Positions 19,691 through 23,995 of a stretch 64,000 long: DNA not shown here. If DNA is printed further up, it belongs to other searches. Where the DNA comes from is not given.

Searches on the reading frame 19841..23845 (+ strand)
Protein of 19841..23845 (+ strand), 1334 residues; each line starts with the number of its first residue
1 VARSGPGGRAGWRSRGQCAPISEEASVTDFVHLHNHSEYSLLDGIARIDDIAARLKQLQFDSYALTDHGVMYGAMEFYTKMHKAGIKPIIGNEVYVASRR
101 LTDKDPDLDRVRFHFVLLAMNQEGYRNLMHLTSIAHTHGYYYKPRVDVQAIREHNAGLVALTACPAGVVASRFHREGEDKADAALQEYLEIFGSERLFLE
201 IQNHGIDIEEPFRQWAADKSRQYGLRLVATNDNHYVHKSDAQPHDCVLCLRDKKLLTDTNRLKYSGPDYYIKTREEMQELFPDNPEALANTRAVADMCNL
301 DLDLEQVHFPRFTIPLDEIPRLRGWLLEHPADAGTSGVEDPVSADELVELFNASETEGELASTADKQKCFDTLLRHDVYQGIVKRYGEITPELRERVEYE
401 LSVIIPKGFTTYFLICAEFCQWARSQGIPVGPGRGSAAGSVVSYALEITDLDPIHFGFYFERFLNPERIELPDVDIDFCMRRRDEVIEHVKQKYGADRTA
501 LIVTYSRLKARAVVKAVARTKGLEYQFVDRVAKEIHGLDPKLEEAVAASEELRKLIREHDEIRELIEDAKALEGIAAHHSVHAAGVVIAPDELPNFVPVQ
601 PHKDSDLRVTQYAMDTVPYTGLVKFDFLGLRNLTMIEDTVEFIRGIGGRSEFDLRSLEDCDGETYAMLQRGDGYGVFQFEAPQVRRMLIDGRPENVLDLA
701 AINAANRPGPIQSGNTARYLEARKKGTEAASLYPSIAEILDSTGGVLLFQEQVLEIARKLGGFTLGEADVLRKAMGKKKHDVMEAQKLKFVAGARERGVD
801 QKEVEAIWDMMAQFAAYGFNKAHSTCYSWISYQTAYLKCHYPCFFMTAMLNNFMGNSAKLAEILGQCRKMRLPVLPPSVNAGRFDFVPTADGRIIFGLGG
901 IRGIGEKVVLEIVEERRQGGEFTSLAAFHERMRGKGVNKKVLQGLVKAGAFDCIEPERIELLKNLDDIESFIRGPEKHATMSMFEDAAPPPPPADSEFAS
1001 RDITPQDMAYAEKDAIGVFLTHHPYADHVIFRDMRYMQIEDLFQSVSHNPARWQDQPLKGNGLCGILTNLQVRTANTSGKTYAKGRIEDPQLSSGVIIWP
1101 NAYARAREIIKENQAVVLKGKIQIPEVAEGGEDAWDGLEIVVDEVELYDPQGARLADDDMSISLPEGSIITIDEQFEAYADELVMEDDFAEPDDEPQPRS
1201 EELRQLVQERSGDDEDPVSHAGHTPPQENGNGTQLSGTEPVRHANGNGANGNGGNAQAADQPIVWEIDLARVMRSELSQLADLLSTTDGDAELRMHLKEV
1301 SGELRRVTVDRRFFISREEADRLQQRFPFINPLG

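Call 26: search_protein_families(library=pfam, proteins=[window:19841-23845:+], max_evalue=0.0001)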
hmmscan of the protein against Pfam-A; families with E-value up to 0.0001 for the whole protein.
window:19841-23845:+ (1334 aa): 4 families
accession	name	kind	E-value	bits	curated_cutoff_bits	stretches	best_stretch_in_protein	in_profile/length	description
PF07733.18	DNA_pol3_alpha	-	1.1e-87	294.4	23.9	1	373-629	2-260/260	Bacterial DNA polymerase III alpha NTPase domain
PF02811.25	PHP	-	4.9e-50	170.5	26.4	1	32-204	1-164/164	PHP domain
PF17657.6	DNA_pol3_finger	-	1.7e-46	158.1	22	1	632-798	1-166/166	Bacterial DNA polymerase III alpha subunit finger domain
PF14579.12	HHH_6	-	1.9e-23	82.9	25.6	1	872-959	2-88/90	Helix-hairpin-helix motif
